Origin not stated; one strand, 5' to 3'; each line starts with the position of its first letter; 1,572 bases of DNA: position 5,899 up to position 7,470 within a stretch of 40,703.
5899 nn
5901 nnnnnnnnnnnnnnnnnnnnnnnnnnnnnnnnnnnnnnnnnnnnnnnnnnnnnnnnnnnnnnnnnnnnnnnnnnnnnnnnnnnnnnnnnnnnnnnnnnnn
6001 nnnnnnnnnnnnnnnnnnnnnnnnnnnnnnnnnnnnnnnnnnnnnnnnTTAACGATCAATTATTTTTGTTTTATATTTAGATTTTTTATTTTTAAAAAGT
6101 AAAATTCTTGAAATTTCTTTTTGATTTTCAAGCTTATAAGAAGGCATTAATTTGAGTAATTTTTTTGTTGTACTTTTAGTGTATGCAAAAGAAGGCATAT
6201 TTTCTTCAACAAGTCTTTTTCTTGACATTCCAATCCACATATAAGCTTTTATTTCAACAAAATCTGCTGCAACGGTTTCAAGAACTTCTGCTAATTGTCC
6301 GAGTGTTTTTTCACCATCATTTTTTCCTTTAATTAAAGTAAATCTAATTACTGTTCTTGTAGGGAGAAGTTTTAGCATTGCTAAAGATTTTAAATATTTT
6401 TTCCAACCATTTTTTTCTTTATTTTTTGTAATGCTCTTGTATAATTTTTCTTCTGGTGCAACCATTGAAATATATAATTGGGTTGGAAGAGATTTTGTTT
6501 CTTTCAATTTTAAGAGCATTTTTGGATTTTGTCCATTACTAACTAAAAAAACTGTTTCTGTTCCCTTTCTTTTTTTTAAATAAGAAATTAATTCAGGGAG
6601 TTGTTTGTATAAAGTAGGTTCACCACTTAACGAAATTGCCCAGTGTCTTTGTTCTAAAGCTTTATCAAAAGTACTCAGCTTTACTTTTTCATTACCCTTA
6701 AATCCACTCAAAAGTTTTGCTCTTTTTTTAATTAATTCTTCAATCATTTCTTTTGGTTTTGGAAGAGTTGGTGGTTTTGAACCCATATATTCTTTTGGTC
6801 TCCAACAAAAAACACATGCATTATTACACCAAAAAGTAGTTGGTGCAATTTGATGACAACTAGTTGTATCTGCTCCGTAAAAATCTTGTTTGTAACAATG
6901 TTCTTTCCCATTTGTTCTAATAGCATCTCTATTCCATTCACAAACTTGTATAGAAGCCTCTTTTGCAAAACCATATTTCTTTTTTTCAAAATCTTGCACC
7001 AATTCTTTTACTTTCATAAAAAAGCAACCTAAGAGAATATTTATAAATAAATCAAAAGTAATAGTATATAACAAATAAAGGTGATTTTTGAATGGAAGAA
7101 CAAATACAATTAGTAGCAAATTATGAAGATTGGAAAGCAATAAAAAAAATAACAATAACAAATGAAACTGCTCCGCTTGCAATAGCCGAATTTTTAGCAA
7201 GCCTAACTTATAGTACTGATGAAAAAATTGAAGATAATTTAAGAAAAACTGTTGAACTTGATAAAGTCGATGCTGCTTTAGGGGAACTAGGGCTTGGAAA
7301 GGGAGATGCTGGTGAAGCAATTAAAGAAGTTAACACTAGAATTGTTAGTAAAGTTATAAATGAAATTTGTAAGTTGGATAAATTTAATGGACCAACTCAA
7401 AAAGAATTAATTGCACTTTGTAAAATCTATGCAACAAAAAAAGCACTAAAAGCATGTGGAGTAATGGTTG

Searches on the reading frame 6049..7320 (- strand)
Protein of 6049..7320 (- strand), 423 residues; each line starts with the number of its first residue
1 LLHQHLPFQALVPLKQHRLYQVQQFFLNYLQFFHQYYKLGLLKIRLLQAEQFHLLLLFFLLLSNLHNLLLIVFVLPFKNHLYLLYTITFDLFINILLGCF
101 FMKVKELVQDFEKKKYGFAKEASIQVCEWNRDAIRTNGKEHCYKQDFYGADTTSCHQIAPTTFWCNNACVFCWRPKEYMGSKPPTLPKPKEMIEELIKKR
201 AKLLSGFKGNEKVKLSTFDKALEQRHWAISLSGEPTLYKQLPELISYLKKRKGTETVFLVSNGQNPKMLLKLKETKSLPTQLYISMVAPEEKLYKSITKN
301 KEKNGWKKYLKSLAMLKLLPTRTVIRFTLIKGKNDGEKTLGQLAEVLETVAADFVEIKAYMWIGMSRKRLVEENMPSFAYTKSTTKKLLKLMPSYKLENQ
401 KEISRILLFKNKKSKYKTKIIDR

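Call 13: search_protein_families(library=ncbifam, proteins=[window:6049-7320:-], max_evalue=0.01)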
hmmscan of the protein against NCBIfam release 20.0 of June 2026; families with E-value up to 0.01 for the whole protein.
window:6049-7320:- (423 aa): 14 families
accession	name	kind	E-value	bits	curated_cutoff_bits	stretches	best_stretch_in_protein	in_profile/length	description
TIGR03972.1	rSAM_TYW1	equivalog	1.8e-93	312.9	317.95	1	109-409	3-296/297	4-demethylwyosine synthase TYW1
TIGR02495.1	NrdG2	equivalog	2.9e-10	39.8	131.15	1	207-352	41-185/193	anaerobic ribonucleoside-triphosphate reductase activating protein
TIGR03977.1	rSAM_pair_HxsC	equivalog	6.4e-07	28.5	267.9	1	216-387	63-227/292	His-Xaa-Ser system radical SAM maturase HxsC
NF038283.1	viperin_w_prok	equivalog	3.3e-06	26.5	180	1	164-312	11-143/281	viperin family antiviral radical SAM protein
TIGR02668.1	moaA_archaeal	equivalog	7.5e-06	25.1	325.25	1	163-358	18-187/303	GTP 3',8-cyclase MoaA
NF001199.0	PRK00164.2-1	equivalog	9.2e-06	25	231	1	162-337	19-167/308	GTP 3',8-cyclase MoaA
TIGR04321.1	spiroSPASM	subfamily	3.3e-05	22.8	250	1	223-333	280-394/510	spiro-SPASM protein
TIGR02666.1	moaA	equivalog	0.0001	21.4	284.05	1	233-401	68-232/336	GTP 3',8-cyclase MoaA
NF038332.1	rSAM_rare_HxsC4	exception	0.00013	21.2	500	1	231-302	67-138/335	radical SAM protein HxsC4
NF045702.1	rSAM_GDGT_ether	equivalog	0.00036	19.3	450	1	227-337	137-245/486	tetraether lipid synthase Tes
TIGR02493.1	PFLA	equivalog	0.0011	18.4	231.75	1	218-367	58-204/235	pyruvate formate-lyase-activating protein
TIGR04041.1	activase_YjjW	hypoth_equivalog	0.0017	17.8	250.2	1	233-370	117-248/276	YjjW family glycine radical enzyme activase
TIGR00048.1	rRNA_mod_RlmN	equivalog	0.0044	16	290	1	275-379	210-315/355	dual-specificity RNA methyltransferase RlmN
TIGR04038.1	tatD_link_rSAM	subfamily_domain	0.0097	15.7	129.7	0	233-311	68-148/192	TatD family nuclease-associated radical SAM protein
